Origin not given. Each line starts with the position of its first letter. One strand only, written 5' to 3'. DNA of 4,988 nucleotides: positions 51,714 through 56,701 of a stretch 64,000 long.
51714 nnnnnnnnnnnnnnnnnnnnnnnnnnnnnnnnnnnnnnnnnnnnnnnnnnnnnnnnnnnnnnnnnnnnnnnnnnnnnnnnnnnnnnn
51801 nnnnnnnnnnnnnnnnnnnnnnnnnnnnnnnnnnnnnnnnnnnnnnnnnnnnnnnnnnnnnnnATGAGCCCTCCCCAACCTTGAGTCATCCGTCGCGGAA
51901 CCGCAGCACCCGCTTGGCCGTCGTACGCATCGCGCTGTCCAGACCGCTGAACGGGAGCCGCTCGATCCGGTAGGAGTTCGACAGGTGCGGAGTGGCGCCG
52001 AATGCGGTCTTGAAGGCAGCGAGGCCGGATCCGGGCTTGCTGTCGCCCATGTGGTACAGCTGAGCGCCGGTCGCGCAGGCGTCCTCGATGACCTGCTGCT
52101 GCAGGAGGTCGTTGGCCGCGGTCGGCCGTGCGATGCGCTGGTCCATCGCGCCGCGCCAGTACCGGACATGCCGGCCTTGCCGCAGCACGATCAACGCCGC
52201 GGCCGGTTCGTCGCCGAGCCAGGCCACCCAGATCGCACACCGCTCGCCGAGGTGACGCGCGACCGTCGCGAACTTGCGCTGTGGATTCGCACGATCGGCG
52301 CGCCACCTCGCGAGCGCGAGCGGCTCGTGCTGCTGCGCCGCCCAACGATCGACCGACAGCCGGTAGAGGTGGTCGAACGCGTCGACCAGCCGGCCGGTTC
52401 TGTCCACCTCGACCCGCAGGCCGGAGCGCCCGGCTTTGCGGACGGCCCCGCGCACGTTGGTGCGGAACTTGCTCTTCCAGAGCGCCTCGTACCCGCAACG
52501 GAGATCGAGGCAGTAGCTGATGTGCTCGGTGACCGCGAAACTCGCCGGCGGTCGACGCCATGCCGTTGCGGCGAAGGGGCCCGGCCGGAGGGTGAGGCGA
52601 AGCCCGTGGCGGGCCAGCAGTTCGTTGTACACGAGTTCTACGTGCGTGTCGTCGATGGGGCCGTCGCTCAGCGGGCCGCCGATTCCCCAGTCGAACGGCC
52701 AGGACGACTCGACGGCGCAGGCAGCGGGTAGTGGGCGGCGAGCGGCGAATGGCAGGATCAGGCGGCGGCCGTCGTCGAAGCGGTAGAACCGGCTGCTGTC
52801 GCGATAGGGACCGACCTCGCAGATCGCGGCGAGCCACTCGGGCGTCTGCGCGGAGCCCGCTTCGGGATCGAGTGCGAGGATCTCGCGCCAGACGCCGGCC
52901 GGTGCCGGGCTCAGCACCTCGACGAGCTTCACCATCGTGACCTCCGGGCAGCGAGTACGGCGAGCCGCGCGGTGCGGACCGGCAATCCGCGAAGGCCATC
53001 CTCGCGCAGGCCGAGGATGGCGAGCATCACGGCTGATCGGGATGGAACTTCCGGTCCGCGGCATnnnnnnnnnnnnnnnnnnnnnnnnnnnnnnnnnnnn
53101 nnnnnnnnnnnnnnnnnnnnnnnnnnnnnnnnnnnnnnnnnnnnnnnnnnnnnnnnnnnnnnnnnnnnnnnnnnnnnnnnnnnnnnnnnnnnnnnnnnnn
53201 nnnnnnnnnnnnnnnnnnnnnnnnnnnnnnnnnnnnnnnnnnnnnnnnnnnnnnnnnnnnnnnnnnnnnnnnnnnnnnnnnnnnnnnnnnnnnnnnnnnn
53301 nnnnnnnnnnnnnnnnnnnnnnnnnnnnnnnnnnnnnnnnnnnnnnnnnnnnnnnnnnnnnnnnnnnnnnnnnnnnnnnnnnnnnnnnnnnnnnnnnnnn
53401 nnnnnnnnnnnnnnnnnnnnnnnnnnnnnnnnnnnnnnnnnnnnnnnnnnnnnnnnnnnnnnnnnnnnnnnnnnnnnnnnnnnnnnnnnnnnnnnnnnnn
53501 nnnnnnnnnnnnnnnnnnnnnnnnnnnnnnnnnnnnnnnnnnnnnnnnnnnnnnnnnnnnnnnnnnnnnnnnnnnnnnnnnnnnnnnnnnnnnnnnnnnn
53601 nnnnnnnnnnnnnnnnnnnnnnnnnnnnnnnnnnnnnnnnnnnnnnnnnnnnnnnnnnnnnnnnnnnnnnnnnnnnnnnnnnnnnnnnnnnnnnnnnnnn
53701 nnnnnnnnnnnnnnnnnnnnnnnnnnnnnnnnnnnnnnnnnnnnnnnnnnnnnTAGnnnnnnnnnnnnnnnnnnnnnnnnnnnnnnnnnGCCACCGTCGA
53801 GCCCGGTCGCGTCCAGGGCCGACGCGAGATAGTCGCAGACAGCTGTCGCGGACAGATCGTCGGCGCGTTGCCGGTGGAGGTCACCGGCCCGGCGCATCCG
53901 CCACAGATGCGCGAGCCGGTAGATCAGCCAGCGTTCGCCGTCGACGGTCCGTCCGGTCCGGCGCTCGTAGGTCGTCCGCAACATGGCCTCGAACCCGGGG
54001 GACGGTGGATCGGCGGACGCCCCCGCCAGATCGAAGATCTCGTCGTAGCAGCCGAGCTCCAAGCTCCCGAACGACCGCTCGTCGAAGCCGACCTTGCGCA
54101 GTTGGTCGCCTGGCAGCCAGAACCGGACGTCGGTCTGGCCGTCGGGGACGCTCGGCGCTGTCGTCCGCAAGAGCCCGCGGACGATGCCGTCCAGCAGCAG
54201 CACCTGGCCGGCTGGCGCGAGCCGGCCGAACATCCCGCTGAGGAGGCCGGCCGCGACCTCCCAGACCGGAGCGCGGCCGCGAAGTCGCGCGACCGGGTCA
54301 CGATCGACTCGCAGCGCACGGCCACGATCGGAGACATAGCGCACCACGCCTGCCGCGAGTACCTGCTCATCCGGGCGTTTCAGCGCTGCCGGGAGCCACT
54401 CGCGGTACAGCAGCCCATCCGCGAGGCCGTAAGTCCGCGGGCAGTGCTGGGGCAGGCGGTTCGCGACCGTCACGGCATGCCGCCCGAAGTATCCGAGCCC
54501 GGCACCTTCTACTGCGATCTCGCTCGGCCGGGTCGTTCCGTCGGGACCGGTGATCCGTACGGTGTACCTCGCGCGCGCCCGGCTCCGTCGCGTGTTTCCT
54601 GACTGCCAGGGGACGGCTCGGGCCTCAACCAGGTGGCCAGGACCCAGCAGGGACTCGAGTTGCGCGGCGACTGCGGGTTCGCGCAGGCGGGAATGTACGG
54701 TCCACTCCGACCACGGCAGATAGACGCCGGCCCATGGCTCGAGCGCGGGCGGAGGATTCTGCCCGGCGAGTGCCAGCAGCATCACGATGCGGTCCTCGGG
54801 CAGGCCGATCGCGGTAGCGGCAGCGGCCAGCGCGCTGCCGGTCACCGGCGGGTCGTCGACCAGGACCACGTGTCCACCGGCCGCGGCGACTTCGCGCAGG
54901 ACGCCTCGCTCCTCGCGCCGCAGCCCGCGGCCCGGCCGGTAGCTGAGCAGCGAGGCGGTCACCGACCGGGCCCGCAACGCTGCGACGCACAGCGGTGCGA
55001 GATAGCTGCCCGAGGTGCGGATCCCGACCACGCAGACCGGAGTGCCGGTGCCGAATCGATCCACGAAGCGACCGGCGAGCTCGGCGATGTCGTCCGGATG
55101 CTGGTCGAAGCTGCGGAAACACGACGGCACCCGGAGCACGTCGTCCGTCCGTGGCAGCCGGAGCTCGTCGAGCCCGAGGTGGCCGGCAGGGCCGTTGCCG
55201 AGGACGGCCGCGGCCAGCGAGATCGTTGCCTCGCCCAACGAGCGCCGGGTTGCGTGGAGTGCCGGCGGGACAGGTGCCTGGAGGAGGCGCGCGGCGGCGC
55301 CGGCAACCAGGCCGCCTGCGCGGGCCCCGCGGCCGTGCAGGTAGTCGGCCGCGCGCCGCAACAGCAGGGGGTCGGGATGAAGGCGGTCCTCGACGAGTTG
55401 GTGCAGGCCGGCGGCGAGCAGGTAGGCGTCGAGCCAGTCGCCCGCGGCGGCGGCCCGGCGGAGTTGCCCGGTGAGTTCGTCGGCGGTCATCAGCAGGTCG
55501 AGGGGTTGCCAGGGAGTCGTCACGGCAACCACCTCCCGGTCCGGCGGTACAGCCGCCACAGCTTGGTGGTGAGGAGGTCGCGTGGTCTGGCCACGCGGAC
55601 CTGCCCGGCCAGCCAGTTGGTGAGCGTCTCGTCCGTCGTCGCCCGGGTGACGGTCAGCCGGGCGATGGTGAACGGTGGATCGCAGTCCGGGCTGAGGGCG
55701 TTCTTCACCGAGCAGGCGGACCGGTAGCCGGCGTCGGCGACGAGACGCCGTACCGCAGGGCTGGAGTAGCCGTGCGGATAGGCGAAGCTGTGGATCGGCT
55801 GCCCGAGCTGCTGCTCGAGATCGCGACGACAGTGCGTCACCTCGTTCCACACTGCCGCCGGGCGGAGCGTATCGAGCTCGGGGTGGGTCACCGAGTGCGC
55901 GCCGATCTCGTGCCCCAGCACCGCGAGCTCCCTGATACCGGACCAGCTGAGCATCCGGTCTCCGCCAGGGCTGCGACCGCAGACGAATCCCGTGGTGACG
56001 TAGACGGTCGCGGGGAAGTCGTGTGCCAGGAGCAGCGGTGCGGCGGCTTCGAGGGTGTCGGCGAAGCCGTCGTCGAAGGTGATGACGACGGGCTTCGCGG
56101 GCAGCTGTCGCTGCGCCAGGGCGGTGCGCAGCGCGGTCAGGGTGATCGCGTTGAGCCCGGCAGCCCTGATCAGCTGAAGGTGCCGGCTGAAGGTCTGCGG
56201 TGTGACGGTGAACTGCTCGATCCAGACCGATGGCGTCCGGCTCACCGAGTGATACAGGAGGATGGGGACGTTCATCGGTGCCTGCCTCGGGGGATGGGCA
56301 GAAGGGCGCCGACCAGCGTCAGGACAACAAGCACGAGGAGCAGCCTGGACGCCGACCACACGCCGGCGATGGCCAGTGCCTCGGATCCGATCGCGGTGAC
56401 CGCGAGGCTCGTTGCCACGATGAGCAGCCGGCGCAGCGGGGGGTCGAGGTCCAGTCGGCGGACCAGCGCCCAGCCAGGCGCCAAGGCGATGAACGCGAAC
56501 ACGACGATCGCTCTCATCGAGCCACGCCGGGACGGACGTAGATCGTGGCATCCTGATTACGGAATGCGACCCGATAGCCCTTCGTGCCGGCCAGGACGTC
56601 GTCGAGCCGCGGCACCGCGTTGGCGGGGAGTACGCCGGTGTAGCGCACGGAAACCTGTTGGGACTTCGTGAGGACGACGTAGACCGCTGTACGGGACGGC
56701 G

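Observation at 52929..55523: PRTase-like + pseudo-kinase + HAD fusion: candidate novel glycan ribofuranosyltransferase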

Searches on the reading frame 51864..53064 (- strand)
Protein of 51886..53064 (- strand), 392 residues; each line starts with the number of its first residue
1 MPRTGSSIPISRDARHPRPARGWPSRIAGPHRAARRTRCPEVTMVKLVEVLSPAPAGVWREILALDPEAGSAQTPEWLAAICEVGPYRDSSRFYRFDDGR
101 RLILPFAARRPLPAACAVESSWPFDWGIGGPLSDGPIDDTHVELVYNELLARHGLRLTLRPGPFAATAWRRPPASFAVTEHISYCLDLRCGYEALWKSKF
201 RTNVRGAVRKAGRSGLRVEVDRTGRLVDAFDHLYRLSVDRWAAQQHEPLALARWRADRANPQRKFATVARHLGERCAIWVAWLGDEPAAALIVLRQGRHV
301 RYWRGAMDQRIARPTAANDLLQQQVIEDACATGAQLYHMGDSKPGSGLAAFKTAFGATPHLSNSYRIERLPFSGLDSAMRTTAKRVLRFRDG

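Call 16: search_protein_families(library=pfam, proteins=[window:51886-53064:-, window:51864-52999:-], max_evalue=0.01)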
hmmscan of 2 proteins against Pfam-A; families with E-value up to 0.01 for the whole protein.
window:51886-53064:- (392 aa): 2 families
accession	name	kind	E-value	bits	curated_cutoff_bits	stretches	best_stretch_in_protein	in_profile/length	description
PF13480.13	Acetyltransf_6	-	5.9e-19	69.1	22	1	198-341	1-136/143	Acetyltransferase (GNAT) domain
PF02388.22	FemAB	-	8e-06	25.4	24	0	287-357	307-380/406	FemAB family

window:51864-52999:- (378 aa): 0 families

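Call 64: search_protein_families(library=ncbifam, proteins=[window:51886-52932:-], max_evalue=0.01)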
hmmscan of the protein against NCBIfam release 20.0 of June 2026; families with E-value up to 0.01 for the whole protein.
window:51886-52932:- (348 aa): 1 family
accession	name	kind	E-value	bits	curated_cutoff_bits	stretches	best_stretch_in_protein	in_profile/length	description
TIGR03019.1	pepcterm_femAB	equivalog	2.7e-14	53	260.35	1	137-321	118-285/330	FemAB family XrtA/PEP-CTERM system-associated protein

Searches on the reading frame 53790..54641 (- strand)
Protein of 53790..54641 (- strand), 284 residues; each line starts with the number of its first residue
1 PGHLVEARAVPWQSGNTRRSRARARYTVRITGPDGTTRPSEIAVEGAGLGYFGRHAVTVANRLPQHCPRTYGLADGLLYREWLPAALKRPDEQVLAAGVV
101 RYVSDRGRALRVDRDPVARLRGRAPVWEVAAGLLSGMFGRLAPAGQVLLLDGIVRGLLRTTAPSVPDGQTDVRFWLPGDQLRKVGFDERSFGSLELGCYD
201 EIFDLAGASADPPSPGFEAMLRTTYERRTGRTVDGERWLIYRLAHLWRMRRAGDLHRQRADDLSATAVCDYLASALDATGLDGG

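Call 41: search_solved_structures(query=A3, max_evalue=10, show_alignments=4)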
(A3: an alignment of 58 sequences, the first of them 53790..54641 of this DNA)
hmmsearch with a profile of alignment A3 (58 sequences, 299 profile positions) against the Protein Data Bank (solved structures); distinct sequences matched with E-value up to 10: 0.

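Call 42: search_protein_families(library=pfam, alignment_id=A3, max_evalue=1)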
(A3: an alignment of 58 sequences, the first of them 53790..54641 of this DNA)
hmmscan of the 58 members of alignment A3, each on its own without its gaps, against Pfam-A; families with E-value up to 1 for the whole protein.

A. member 1, window:53790-54641:- (284 aa): 1 family
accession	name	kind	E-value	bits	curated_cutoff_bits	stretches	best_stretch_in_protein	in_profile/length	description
PF09543.15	DUF2379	-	0.0024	18.8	21.1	1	227-271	58-104/116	Protein of unknown function (DUF2379)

B. families by the number of members that match (of 58 scanned): 10 families
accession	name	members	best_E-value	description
PF09543.15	DUF2379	2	0.0024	Protein of unknown function (DUF2379)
PF12900.13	Pyridox_ox_2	1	0.0041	Pyridoxamine 5'-phosphate oxidase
PF15946.10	DUF4754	1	0.012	Domain of unknown function (DUF4754)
PF24452.1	DUF7568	1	0.03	Family of unknown function (DUF7568)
PF18603.7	LAL_C2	1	0.055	L-amino acid ligase C-terminal domain 2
PF09768.15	Peptidase_M76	1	0.076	Peptidase M76 family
PF08531.16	Bac_rhamnosid_N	1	0.12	Alpha-L-rhamnosidase N-terminal domain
PF25528.1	DUF7917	1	0.15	Domain of unknown function (DUF7917)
PF06637.16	PV-1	1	0.18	PV-1 protein (PLVAP)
PF13134.11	DUF3948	1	0.33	Protein of unknown function (DUF3948)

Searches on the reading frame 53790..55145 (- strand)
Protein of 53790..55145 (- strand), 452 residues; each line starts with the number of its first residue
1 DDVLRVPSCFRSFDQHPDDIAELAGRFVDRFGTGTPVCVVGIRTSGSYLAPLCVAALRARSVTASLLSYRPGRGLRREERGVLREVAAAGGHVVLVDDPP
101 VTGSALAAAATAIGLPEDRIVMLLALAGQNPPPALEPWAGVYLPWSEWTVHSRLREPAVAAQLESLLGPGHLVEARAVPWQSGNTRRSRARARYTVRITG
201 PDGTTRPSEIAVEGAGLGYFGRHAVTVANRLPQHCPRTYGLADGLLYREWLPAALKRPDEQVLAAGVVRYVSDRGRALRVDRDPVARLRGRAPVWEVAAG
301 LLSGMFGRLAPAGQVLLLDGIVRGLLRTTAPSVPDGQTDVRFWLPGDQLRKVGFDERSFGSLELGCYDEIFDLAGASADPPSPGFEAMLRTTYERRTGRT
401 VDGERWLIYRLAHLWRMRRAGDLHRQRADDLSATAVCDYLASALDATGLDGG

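Call 81: find_homologous_proteins(query=A4, max_evalue=0.001)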
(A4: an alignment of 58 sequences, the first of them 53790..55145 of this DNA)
Query A4 (58 sequences) (452 aa, profile of the alignment): 465 proteins with E <= 0.001 among 8000 candidates; the best 120 are listed.
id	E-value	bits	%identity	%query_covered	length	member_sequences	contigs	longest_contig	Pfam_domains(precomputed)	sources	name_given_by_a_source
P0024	6.5e-192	657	51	98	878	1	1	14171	PF08282.19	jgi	jgi:hydroxymethylpyrimidine pyrophosphatase-like HAD family hydrolase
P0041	1.2e-191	656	51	97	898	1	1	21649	-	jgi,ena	-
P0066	4.7e-190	650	52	97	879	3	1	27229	PF08282.19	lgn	-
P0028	4.6e-188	644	52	97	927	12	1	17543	PF08282.19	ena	-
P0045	4.8e-188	644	49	98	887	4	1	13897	PF08282.19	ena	-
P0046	8.3e-188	643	50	97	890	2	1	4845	PF08282.19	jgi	jgi:hydroxymethylpyrimidine pyrophosphatase-like HAD family hydrolase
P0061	1.2e-187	642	50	97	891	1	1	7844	PF08282.19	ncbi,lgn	ncbi:MAG: hypothetical protein WBH47_25765 [Streptosporangiaceae bacterium]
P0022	1.8e-187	642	50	98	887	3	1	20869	PF08282.19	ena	-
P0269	2.5e-187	641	50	98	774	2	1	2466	PF08282.19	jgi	jgi:hydroxymethylpyrimidine pyrophosphatase-like HAD family hydrolase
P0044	5.0e-187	640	50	98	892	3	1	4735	PF08282.19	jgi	jgi:hydroxymethylpyrimidine pyrophosphatase-like HAD family hydrolase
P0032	7.2e-187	640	51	97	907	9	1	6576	PF08282.19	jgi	-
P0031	8.1e-187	640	50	98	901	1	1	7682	PF08282.19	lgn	-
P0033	1.4e-186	639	51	97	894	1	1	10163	-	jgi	jgi:hypothetical protein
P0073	1.6e-186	639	47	98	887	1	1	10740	PF08282.19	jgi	jgi:hypothetical protein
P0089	2.5e-186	638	49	98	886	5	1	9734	PF08282.19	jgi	jgi:hypothetical protein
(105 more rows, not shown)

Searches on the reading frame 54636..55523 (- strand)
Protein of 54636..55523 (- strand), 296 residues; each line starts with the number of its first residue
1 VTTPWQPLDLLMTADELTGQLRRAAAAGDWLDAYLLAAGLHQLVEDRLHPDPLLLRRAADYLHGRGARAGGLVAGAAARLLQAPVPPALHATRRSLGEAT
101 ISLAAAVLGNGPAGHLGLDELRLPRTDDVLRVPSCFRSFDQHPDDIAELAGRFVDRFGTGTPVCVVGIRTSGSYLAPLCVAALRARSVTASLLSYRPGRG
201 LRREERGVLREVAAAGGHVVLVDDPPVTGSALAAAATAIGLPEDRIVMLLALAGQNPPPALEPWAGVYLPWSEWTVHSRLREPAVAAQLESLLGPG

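Call 36: predict_structure(alignment_id=A2)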
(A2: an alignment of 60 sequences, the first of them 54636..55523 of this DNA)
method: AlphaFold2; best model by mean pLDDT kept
length: 296 residues; sequences in the alignment: 60
mean_pLDDT: 91.7   pTM: 0.89
mean pLDDT of the five models: 91.7, 90.2, 89.9, 89.8, 89.0
residues with pLDDT >= 90: 215; 70-90: 71; 50-70: 7; < 50: 3
segments of 3 or more residues with pLDDT < 50: 1-3
pLDDT, mean of each block of 10 residues (from residue 1): 56 93 94 95 93 85 93 89 91 95 96 84 90 80 96 97 96 96 98 94 96 98 95 97 98 96 98 91 85 82
secondary structure, 60 per line:
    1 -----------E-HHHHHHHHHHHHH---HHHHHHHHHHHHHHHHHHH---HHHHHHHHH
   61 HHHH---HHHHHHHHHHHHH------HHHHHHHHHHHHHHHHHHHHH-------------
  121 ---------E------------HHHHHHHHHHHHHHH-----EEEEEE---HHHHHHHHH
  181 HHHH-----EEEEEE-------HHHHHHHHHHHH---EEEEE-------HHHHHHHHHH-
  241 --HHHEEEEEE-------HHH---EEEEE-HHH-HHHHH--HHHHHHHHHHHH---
elements in order: H14-26 H30-48 H52-64 H68-80 H87-107 H143-157 E163-168 H172-184 E190-195 H203-214 E218-222 H230-239 E246-251 E265-269 H275-279 H282-293

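Call 38: fold_search(model_id=the predicted structure, library=pdb)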
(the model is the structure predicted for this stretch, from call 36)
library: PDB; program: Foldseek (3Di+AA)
matches with E <= 10: 1660; with E <= 0.001: 1
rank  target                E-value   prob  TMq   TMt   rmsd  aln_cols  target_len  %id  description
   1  3gep_A                5.7e-04  1.00  0.29  0.38   6.4       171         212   15  Human hypoxanthine guanine phosphoribosyltranserfase in complex with (S)-9-(3-hydroxy-2-phosphonylmethoxypropyl)guanin (released 2009-08-18)
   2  1hmp_A                1.1e-03  1.00  0.29  0.38   5.4       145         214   15  THE CRYSTAL STRUCTURE OF HUMAN HYPOXANTHINE-GUANINE PHOSPHORIBOSYLTRANSFERASE WITH BOUND GMP (released 1995-06-03)
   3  4rac_B                1.5e-03  1.00  0.28  0.38   7.0       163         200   14  Aza-acyclic nucleoside phosphonates containing a second phosphonate group as inhibitors of the human, Plasmodium falci (released 2015-01-07)
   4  5req_A                1.6e-03  0.97  0.27  0.14  15.9       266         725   16  Methylmalonyl-COA MUTASE, Y89F Mutant, substrate complex (released 1998-08-12)
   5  3ggc_A                3.4e-03  1.00  0.31  0.42   4.7       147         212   16  Human hypoxanthine-guanine phosphoribosyltransferase in complex with 9-(2-phosphonoethoxyethyl)hypoxanthine (released 2009-08-18)
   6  4rac_D                3.4e-03  1.00  0.29  0.41   6.1       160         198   16  Aza-acyclic nucleoside phosphonates containing a second phosphonate group as inhibitors of the human, Plasmodium falci (released 2015-01-07)
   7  7san_B                3.8e-03  0.99  0.27  0.39   6.3       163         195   13  Crystal structure of human hypoxanthine guanine phosphoribzosyltransferase in complex with (4S,7S)-7-hydroxy-4-((guani (released 2022-05-18)
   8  3ggc_B                3.8e-03  0.97  0.25  0.33  10.5       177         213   12  Human hypoxanthine-guanine phosphoribosyltransferase in complex with 9-(2-phosphonoethoxyethyl)hypoxanthine (released 2009-08-18)
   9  1a97_A                4.1e-03  0.99  0.27  0.46   5.1       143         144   18  XPRTASE FROM E. COLI COMPLEXED WITH GMP (released 1998-11-11)
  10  5xtk_A                4.1e-03  0.99  0.25  0.42   6.1       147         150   17  Crystal structure of Xanthine-guanine phosphoribosyltransferase from Yersinia pestis (released 2018-06-20)
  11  4jls_D                4.3e-03  0.99  0.24  0.44   6.3       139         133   16  Crystal Structure of E. coli XGPRT in complex with (3R,4S)-4-(Guanin-9-yl)-3-hydroxypyrrolidin-1-N-ylacetylphosphonic  (released 2014-12-24)
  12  4rao_A                4.3e-03  0.98  0.25  0.35   6.9       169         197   14  Aza-acyclic nucleoside phosphonates containing a second phosphonate group as inhibitors of the human, Plasmodium falci (released 2015-01-07)
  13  8dyj                  4.3e-03  0.93  0.27  0.14  17.1       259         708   13  Crystal structure of human methylmalonyl-CoA mutase in complex with ADP and cob(II)alamin (released 2023-07-12)
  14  1req_A                4.6e-03  0.91  0.27  0.13  16.6       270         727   16  METHYLMALONYL-COA MUTASE (released 1997-01-27)
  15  2xiq_B                4.6e-03  0.82  0.24  0.13  18.4       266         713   10  Crystal structure of human methylmalonyl-CoA mutase in complex with adenosylcobalamin and malonyl-CoA (released 2010-09-29)
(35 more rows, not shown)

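Call 76: search_solved_structures(query=A2, max_evalue=10, show_alignments=2)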
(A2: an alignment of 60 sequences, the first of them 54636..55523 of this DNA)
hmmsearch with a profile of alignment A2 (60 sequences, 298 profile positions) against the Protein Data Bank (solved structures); distinct sequences matched with E-value up to 10: 43.
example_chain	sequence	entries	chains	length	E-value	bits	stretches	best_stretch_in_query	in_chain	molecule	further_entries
9ugr_A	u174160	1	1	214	0.014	18.2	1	37-128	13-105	Syn-F4-Link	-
2yzk_A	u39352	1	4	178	0.036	16.7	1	218-256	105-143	Orotate phosphoribosyltransferase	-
4p81_A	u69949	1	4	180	0.055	16.1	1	148-251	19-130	Ancestral PyrR protein (Orange)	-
1vdm_A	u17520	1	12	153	0.065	15.9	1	220-284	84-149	purine phosphoribosyltransferase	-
4uos_A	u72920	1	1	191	0.066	15.9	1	38-128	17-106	DESIGNED HELICAL BUNDLE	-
4lza_A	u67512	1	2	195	0.071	15.8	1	211-275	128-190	Adenine phosphoribosyltransferase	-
4p80_A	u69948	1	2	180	0.087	15.5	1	148-250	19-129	Ancestral PyrR protein (Green)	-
9vlf_B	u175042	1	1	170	0.12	15.1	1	217-277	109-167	Adenine phosphoribosyltransferase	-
5iao_A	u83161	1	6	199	0.15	14.7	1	218-289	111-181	Bifunctional protein PyrR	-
1w30_A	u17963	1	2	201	0.16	14.7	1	218-289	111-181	PYRR BIFUNCTIONAL PROTEIN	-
3qw4_B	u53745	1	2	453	0.16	14.6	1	210-263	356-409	UMP synthase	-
2wns_A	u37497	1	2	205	0.16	14.6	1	209-276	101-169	OROTATE PHOSPHORIBOSYLTRANSFERASE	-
7xi2_A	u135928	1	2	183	0.21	14.2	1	216-261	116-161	Adenine phosphoribosyltransferase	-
7y94_A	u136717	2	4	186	0.21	14.2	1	216-261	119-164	Adenine phosphoribosyltransferase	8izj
2dy0_A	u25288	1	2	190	0.22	14.2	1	216-261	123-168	Adenine phosphoribosyltransferase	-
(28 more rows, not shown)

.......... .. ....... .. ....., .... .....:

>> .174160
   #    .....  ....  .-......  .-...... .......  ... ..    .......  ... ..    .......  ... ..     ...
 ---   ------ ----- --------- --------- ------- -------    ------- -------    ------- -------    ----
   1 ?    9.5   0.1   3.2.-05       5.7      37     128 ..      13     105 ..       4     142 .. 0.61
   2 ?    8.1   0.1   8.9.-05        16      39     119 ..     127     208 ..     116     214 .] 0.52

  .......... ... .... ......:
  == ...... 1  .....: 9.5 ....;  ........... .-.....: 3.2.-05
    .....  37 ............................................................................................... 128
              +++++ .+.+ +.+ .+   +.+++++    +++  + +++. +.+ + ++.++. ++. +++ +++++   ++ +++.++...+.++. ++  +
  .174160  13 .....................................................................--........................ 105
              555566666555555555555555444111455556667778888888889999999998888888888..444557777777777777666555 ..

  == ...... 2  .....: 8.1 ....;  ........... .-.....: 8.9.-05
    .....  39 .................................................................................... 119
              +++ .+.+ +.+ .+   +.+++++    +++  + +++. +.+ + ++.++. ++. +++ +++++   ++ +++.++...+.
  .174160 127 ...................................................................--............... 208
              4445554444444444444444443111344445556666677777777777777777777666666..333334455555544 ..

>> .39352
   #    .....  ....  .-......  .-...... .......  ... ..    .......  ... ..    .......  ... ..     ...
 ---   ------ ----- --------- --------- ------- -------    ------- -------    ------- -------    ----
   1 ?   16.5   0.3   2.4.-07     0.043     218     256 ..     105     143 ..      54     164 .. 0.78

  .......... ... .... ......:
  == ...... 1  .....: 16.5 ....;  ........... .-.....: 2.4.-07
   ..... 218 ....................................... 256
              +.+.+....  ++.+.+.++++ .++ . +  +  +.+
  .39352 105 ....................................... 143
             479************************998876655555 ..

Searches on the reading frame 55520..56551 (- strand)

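Call 7: search_protein_families(library=pfam, proteins=[window:55520-56551:-], max_evalue=0.01)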
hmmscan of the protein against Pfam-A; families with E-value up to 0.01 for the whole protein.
window:55520-56551:- (343 aa): 1 family
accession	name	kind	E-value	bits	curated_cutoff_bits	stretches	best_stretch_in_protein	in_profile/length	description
PF01522.26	Polysacc_deac_1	-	8.1e-25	87.6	23.1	1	149-278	3-123/124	Polysaccharide deacetylase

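Call 8: search_protein_families(library=ncbifam, proteins=[window:55520-56551:-], max_evalue=0.01)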
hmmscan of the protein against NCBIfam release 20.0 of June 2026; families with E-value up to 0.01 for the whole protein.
window:55520-56551:- (343 aa): 11 families
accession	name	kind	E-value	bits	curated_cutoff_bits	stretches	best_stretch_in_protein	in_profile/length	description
TIGR03938.2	deacetyl_PgaB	equivalog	5.2e-19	67.9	321.9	1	97-221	5-143/621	poly-beta-1,6-N-acetyl-D-glucosamine N-deacetylase PgaB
NF050820.1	PolSacchBiosHfsH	equivalog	3.7e-13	49.7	400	1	149-273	30-153/249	oligosaccharide deacetylase HfsH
TIGR03933.1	PIA_icaB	equivalog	5.7e-11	42.4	248.35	1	110-313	29-241/245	intercellular adhesin biosynthesis polysaccharide N-deacetylase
TIGR04243.1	nodulat_NodB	equivalog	1.7e-06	27.7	240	1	154-277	3-119/197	chitooligosaccharide deacetylase NodB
NF011177.0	PRK14582.1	equivalog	1.8e-06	26.6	923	1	100-183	54-137/671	poly-beta-1,6-N-acetyl-D-glucosamine N-deacetylase PgaB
TIGR02764.1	spore_ybaN_pdaB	equivalog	4.8e-06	26.5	237.4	1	153-278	6-123/191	polysaccharide deacetylase family sporulation protein PdaB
TIGR02884.1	spore_pdaA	equivalog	5.2e-05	23.1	298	1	153-277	37-154/224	delta-lactam-biosynthetic de-N-acetylase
TIGR02873.1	spore_ylxY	hypoth_equivalog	6e-05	22.4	391.5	1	211-274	135-198/268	probable sporulation protein, polysaccharide deacetylase family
NF011176.0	PRK14581.1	equivalog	0.00013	20.3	1091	1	88-221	43-186/673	poly-beta-1,6-N-acetyl-D-glucosamine N-deacetylase PgaB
TIGR03006.1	pepcterm_polyde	equivalog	0.001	18.3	276.2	1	177-282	46-145/272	XrtA system polysaccharide deacetylase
NF045820.1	PgAcgDacpgdA_Strep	equivalog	0.001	17.9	800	1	151-264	266-371/463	peptidoglycan-N-acetylglucosamine deacetylase PgdA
